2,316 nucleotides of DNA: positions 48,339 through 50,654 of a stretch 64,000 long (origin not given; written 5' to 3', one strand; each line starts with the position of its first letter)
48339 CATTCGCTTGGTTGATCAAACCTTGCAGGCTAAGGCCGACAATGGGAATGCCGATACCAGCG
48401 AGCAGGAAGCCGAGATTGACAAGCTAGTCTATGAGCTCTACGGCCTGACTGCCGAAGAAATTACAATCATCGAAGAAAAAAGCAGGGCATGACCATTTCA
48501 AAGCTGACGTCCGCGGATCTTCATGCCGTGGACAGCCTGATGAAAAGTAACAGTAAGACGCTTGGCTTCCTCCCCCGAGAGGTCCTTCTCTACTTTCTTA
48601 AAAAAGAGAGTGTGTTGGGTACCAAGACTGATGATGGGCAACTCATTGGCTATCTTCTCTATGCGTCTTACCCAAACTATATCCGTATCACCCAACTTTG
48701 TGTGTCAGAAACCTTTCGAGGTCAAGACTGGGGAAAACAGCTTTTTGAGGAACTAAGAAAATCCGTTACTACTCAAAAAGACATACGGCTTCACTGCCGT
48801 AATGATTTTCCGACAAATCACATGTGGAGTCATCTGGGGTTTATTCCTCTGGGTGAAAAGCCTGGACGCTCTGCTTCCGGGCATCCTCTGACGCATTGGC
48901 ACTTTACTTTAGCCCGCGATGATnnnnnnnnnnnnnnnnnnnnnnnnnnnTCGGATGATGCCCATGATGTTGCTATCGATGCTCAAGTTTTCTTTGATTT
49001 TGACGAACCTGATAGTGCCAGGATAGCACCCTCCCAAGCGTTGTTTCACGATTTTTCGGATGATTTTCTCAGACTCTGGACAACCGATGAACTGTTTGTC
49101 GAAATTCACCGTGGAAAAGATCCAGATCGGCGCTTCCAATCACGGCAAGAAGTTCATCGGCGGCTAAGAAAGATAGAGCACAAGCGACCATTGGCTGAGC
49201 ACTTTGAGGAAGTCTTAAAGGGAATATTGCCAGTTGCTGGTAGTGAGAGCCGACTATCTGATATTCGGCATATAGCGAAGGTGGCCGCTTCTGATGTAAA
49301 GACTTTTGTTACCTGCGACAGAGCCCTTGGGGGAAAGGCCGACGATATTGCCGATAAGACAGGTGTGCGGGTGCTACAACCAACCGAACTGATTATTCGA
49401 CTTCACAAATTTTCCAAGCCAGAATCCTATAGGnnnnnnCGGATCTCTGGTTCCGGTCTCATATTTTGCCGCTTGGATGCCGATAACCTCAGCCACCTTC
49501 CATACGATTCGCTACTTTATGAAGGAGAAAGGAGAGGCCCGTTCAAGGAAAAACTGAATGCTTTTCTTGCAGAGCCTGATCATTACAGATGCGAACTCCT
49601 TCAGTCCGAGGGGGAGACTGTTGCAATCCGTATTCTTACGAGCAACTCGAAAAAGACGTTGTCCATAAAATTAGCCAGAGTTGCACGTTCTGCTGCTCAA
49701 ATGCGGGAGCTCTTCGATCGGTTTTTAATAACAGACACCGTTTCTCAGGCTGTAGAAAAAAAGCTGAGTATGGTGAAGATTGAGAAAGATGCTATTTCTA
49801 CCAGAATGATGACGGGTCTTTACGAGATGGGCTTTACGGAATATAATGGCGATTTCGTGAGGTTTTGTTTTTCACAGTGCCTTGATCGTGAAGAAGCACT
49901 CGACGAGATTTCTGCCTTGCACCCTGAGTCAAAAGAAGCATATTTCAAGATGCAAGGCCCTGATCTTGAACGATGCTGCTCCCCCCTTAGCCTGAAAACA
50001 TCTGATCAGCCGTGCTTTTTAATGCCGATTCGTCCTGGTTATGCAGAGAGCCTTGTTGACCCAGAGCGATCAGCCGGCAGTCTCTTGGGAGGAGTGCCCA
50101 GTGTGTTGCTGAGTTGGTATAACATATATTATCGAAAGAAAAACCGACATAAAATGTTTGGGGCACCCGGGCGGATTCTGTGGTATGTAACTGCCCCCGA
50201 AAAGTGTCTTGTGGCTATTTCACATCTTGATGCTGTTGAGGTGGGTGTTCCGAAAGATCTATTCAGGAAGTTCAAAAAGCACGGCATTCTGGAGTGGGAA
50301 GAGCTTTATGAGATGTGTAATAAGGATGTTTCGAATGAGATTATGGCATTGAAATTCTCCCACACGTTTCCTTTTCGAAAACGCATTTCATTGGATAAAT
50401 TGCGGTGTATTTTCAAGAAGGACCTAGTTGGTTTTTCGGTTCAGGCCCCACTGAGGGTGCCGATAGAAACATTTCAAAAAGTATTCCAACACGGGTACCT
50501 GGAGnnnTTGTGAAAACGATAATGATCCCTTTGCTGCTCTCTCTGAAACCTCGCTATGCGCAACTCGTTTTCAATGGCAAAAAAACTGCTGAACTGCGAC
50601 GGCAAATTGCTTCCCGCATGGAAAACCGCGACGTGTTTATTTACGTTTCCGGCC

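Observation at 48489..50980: GNAT acetyltransferase fusion followed by an ASCH (PUA-like) protein inside the defence island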

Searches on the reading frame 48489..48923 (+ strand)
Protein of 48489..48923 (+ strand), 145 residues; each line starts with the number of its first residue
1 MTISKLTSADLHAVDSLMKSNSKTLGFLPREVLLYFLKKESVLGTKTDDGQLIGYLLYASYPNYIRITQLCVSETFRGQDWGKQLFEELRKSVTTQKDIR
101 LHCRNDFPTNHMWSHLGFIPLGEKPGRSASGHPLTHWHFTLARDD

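Call 39: search_solved_structures(query=A6, max_evalue=1)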
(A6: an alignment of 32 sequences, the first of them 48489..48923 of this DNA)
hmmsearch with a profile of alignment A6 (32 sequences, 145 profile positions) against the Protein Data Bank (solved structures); distinct sequences matched with E-value up to 1: 107 (the best 60 are shown).
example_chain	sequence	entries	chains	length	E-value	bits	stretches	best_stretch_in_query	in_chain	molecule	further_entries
9mgs_A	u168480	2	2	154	7.8e-06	29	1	49-117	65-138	Aminoglycoside acetyltransferase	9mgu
1bo4_A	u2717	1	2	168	1.7e-05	27.9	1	49-117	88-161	PROTEIN (SERRATIA MARCESCENS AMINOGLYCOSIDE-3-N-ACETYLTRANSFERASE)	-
6bvc_A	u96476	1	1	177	1.9e-05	27.7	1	49-117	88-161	Aminoglycoside-(3)-N-acetyltransferase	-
6ao7_A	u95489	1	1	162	4e-05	26.7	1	30-96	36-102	Acetyltransferase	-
6ag5_A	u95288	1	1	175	4.1e-05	26.6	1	66-131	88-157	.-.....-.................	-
9cr5_A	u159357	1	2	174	5.5e-05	26.2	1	39-121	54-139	Acetyltransferase PA2271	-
1y9k_A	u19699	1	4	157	6.4e-05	26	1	32-94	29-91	IAA acetyltransferase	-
4pv6_C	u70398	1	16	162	8.7e-05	25.6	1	44-143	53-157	N-terminal acetyltransferase complex subunit [ARD1]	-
4r3k_A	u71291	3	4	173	0.00011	25.3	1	65-131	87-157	Uncharacterized N-acetyltransferase SSO0209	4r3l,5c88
7n1l_A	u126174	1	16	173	0.00012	25.2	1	41-98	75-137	GCN5-related N-acetyltransferase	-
4lx9_A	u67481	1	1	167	0.00013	25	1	65-125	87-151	ARCHAEAL AMINO-TERMINAL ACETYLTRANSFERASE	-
2x7b_A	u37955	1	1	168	0.00013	25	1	65-125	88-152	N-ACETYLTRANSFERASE SSO0209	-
1yvk_A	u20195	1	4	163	0.00016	24.8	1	31-94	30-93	hypothetical protein BSU33890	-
5xxr_A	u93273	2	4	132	0.00018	24.5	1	38-98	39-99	Protein RibT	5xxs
6ag4_A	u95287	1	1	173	0.00021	24.3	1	66-131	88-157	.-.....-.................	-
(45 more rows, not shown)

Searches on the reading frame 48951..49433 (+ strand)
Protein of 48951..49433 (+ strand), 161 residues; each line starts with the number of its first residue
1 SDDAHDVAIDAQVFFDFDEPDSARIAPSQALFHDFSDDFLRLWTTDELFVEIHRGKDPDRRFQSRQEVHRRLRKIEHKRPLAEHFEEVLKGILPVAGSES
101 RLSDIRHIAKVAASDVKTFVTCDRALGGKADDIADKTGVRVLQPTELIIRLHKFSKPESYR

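Call 40: search_solved_structures(query=A5, max_evalue=10)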
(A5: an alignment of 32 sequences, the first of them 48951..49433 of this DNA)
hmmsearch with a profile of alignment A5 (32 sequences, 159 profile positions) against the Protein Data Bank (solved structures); distinct sequences matched with E-value up to 10: 1.
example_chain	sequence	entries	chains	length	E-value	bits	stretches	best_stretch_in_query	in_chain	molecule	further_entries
6vga_A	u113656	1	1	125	0.75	13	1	116-155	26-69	De novo designed protein RO2_1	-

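Call 69: search_protein_families(library=pfam, alignment_id=A5, max_evalue=1)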
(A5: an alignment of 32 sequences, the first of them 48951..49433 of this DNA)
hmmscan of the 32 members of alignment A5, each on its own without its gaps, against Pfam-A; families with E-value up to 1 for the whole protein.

A. member 1, window:48951-49433:+ (161 aa): 0 families

B. families by the number of members that match (of 32 scanned): 24 families
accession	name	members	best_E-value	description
PF13470.12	PIN_3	16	1.7e-09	PIN domain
PF01850.27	PIN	6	0.00065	PIN domain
PF01927.22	Mut7-C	4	0.01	Mut7-C RNAse domain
PF18478.7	PIN_10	2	0.021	PIN like domain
PF10130.15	PIN_2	2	0.036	PIN domain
PF00319.23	SRF-TF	2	0.039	SRF-type transcription factor (DNA-binding and dimerisation domain)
PF00784.22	MyTH4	1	0.0027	MyTH4 domain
PF00225.29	Kinesin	1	0.011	Kinesin motor domain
PF23067.1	MG280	1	0.011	Uncharacterised protein MG280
PF24109.1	DUF7384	1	0.022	Family of unknown function (DUF7384)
PF15665.10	FAM184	1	0.024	Family with sequence similarity 184, A and B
PF21141.3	T6PP_C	1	0.039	Trehalose-6-phosphate phosphatase, C-terminal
PF04378.19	RsmJ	1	0.04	Ribosomal RNA large subunit methyltransferase D, RlmJ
PF16976.10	RcpC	1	0.045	Flp pilus assembly protein RcpC/CpaB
PF04437.19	RINT1_TIP1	1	0.05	RINT-1/TIP-1 family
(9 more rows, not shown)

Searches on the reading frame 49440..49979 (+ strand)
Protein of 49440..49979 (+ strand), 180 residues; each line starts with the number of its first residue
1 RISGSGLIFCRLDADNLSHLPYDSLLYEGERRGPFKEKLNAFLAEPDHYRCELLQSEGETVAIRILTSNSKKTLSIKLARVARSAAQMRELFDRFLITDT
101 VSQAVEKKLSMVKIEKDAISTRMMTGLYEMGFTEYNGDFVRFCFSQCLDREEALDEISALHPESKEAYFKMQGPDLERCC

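Call 41: search_solved_structures(query=A3, max_evalue=10)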
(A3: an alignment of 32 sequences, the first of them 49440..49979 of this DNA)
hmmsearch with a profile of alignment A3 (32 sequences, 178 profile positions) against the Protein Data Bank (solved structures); distinct sequences matched with E-value up to 10: 2.
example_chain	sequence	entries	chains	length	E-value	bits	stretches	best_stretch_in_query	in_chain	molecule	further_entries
1yvk_A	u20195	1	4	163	0.0012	22.2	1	48-121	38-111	hypothetical protein BSU33890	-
12du_A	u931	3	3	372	0.12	15.8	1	42-108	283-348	Flagellar biosynthetic protein FlhB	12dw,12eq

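Call 70: search_protein_families(library=pfam, alignment_id=A3, max_evalue=1)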
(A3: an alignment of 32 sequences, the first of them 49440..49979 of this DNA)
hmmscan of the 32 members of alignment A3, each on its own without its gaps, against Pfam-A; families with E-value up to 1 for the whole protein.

A. member 1, window:49440-49979:+ (180 aa): 0 families

B. families by the number of members that match (of 32 scanned): 19 families
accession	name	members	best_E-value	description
PF07392.17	P19Arf_N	1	0.0064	Cyclin-dependent kinase inhibitor 2a p19Arf N-terminus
PF05491.19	RuvB_C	1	0.013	RuvB C-terminal winged helix domain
PF13788.11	DUF4180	1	0.013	Domain of unknown function (DUF4180)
PF24531.2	ANC1_spectrin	1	0.019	Nuclear anchorage protein 1, spectrin repeat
PF21096.2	RecA_C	1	0.051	RecA C-terminal domain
PF10122.14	Zn_ribbon_Com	1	0.056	Mu-like prophage protein Com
PF15769.10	DUF4698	1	0.06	Domain of unknown function (DUF4698)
PF22179.2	RickCE_cat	1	0.071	RickCE-like, catalytic domain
PF16577.11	UBA_5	1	0.083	UBA domain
PF09846.14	OapB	1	0.083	Origin-associated protein OapB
PF13167.11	GTP-bdg_N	1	0.084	GTP-binding GTPase N-terminal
PF11547.14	E3_UbLigase_EDD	1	0.088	E3 ubiquitin ligase EDD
PF14476.11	Chloroplast_duf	1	0.099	Petal formation-expressed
PF08199.16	E2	1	0.12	Bacteriophage E2-like protein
PF22562.2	UBA_7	1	0.13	UBA-like domain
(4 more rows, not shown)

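Call 104: search_solved_structures(query=A10, max_evalue=10)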
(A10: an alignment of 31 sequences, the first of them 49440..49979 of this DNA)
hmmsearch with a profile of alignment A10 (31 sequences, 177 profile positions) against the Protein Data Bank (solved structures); distinct sequences matched with E-value up to 10: 12.
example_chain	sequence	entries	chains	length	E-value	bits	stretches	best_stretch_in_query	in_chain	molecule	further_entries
8fxt_A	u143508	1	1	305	0.42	13.7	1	35-108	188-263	D-galactose/methyl-galactoside binding periplasmic protein MglB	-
1glg_A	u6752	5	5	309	0.43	13.7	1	35-108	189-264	GALACTOSE/GLUCOSE-BINDING PROTEIN | D-galactose-binding periplasmic protein | D-GALACTOSE/D-GLUCOSE BINDING PROTEIN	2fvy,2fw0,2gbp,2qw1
2ipl_A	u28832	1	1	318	0.43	13.7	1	35-108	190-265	D-galactose-binding periplasmic protein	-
2hph_A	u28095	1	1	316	0.44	13.6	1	35-108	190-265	D-galactose-binding periplasmic protein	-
1yvk_A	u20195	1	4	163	0.48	13.5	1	49-130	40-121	hypothetical protein BSU33890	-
2ipm_A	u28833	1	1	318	0.61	13.2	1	35-108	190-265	D-galactose-binding periplasmic protein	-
5kws_A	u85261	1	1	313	0.65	13.1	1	35-91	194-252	Galactose-binding protein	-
7mx2_A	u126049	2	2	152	0.92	12.6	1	75-134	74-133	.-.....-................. 30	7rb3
1gca_A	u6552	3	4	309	0.93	12.6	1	35-108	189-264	GLUCOSE/GALACTOSE-BINDING PROTEIN | GALACTOSE/GLUCOSE-BINDING PROTEIN | D-galactose-binding periplasmic protein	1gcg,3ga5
3gbp_A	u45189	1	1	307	0.93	12.6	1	35-108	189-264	GALACTOSE-BINDING PROTEIN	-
2ipn_A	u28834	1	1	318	0.94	12.5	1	35-108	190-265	D-galactose-binding periplasmic protein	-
1z4e_A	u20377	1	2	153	1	12.4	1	74-134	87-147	transcriptional regulator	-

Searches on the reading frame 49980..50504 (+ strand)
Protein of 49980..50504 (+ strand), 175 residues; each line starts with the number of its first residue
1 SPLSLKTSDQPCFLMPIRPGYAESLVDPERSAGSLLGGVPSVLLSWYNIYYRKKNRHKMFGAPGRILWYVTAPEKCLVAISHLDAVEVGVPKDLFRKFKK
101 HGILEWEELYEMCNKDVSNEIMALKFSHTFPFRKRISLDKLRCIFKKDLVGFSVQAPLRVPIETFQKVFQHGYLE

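Call 42: search_solved_structures(query=A4, max_evalue=10)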
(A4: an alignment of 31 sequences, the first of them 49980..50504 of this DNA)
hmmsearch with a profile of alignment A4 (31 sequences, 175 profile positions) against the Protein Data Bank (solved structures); distinct sequences matched with E-value up to 10: 8.
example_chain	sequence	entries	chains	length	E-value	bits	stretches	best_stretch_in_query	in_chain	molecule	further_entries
5gus_A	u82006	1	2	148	0.067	16.2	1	59-147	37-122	Helix-turn-helix domain-containing protein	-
5guq_A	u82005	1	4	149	0.068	16.2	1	59-147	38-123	Helix-turn-helix domain-containing protein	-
5y6c_A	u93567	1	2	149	0.087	15.8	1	59-146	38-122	Helix-turn-helix domain-containing protein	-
28nt_X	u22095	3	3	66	0.42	13.6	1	80-119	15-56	Large ribosomal subunit protein uL29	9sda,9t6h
5y6b_A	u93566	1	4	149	0.49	13.4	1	59-147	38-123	Helix-turn-helix domain-containing protein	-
5tc2_A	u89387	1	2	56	1.3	12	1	48-70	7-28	integrase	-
6t6e_A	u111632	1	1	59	1.4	11.9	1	38-70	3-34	Pol protein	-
6t6i_A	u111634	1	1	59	1.5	11.8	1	38-70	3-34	Pol protein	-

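Call 68: search_protein_families(library=pfam, alignment_id=A4, max_evalue=1)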
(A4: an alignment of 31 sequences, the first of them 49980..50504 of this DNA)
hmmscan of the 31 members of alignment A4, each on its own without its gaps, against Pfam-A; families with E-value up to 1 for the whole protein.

A. member 1, window:49980-50504:+ (175 aa): 0 families

B. families by the number of members that match (of 31 scanned): 11 families
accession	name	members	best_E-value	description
PF06293.20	Kdo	2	0.012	Lipopolysaccharide kinase (Kdo/WaaP) family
PF21541.2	CATSPERB_1st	2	0.081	CATSPER protein subunit beta protein 1st domain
PF06563.17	DUF1125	1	0.034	Protein of unknown function (DUF1125)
PF22355.1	tRNA_int_end_N3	1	0.041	tRNA-splicing endonuclease subunit NEQ261 N-terminal domain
PF05782.16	ECM1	1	0.045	Extracellular matrix protein 1 (ECM1)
PF21056.3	ZSWIM1-3_RNaseH-like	1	0.054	Zinc finger SWIM domain-containing protein 1/3, RNaseH-like domain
PF08236.17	SRI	1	0.14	SRI (Set2 Rpb1 interacting) domain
PF22511.2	PBP2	1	0.17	PolB1 Binding Protein 2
PF05472.16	Ter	1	0.17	DNA replication terminus site-binding protein (Ter protein)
PF01199.23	Ribosomal_L34e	1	0.19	Ribosomal protein L34e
PF11265.14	Med25_VWA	1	0.2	Mediator complex subunit 25 von Willebrand factor type A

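Call 79: predict_structure(alignment_id=A8)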
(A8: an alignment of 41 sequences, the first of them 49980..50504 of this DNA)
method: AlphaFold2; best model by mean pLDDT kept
length: 175 residues; sequences in the alignment: 41
mean_pLDDT: 86.4   pTM: 0.82
mean pLDDT of the five models: 86.4, 86.3, 84.7, 84.1, 84.0
residues with pLDDT >= 90: 117; 70-90: 31; 50-70: 19; < 50: 8
segments of 3 or more residues with pLDDT < 50: 35-38
pLDDT, mean of each block of 10 residues (from residue 1): 63 93 74 51 71 92 95 93 96 93 85 95 94 94 96 93 94 85
secondary structure, 60 per line:
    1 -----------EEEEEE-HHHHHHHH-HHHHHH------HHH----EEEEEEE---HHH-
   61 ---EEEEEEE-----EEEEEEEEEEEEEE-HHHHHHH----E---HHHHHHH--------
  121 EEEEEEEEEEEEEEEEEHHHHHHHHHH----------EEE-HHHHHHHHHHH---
elements in order: E12-17 H19-26 H28-33 E47-53 E64-70 E76-89 H91-97 H106-112 E121-137 H138-147 E158-160 H162-172

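Call 83: fold_search(model_id=the predicted structure, library=pdb)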
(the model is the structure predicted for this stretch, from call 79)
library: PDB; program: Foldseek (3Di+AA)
matches with E <= 10: 324; with E <= 0.001: 15
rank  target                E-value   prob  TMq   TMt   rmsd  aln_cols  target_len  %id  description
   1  5y6c_A                4.1e-10  1.00  0.68  0.83   2.4       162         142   19  Crystal structure of ZmASCH S128A mutant protein from Zymomonas mobilis (released 2018-07-18)
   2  5gus_B                1.3e-09  1.00  0.65  0.78   4.3       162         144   18  Crystal structure of ASCH domain from Zymomonas mobilis (released 2017-08-30)
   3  5y6b_B                1.3e-09  1.00  0.67  0.82   2.5       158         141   16  Crystal structure of ZmASCH Y47F mutant protein from Zymomonas mobilis (released 2018-07-18)
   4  5y6b_A                1.9e-09  1.00  0.68  0.81   2.5       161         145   17  Crystal structure of ZmASCH Y47F mutant protein from Zymomonas mobilis (released 2018-07-18)
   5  5guq_C                2.5e-09  1.00  0.65  0.75   4.3       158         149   18  Crystal structure of ASCH from Zymomonas mobilis (released 2017-08-30)
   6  5y6b_D                2.6e-09  1.00  0.68  0.84   2.3       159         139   17  Crystal structure of ZmASCH Y47F mutant protein from Zymomonas mobilis (released 2018-07-18)
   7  5gus_A                4.1e-09  1.00  0.64  0.78   4.3       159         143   18  Crystal structure of ASCH domain from Zymomonas mobilis (released 2017-08-30)
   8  5guq_A                4.9e-09  1.00  0.69  0.83   2.5       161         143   18  Crystal structure of ASCH from Zymomonas mobilis (released 2017-08-30)
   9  6n0s                  3.7e-05  1.00  0.52  0.51   5.9       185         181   10  N-terminal domain of Staphylothermus marinus McrB (released 2019-11-13)
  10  2dp9                  8.4e-05  1.00  0.46  0.62   4.6       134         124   18  Crystal Structure of Conserved Hypothetical Protein TTHA0113 from Thermus thermophilus HB8 (released 2006-11-08)
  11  2kku_MODEL_1_A        1.1e-04  1.00  0.45  0.56   5.8       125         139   14  Solution structure of protein af2351 from Archaeoglobus fulgidus. Northeast Structural Genomics Consortium tar (released 2009-07-14)
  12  2gbs_MODEL_1_A        1.5e-04  1.00  0.49  0.58   5.8       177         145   11  NMR structure of Rpa0253 from Rhodopseudomonas palustris. Northeast structural genomics consortium target RpR3 (released 2006-04-11)
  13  5j3e_B                1.9e-04  1.00  0.50  0.51   7.7       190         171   12  Crystal Structure of Human THYN1 protein in complex with 5-methylcytosine containing DNA (released 2016-04-20)
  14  1zce                  2.0e-04  1.00  0.54  0.63   4.8       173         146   10  X-Ray Crystal Structure of Protein Atu2648 from Agrobacterium tumefaciens. Northeast Structural Genomics Consortium Targ (released 2005-04-19)
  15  5j3e_A                2.6e-04  1.00  0.51  0.52   7.9       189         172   12  Crystal Structure of Human THYN1 protein in complex with 5-methylcytosine containing DNA (released 2016-04-20)
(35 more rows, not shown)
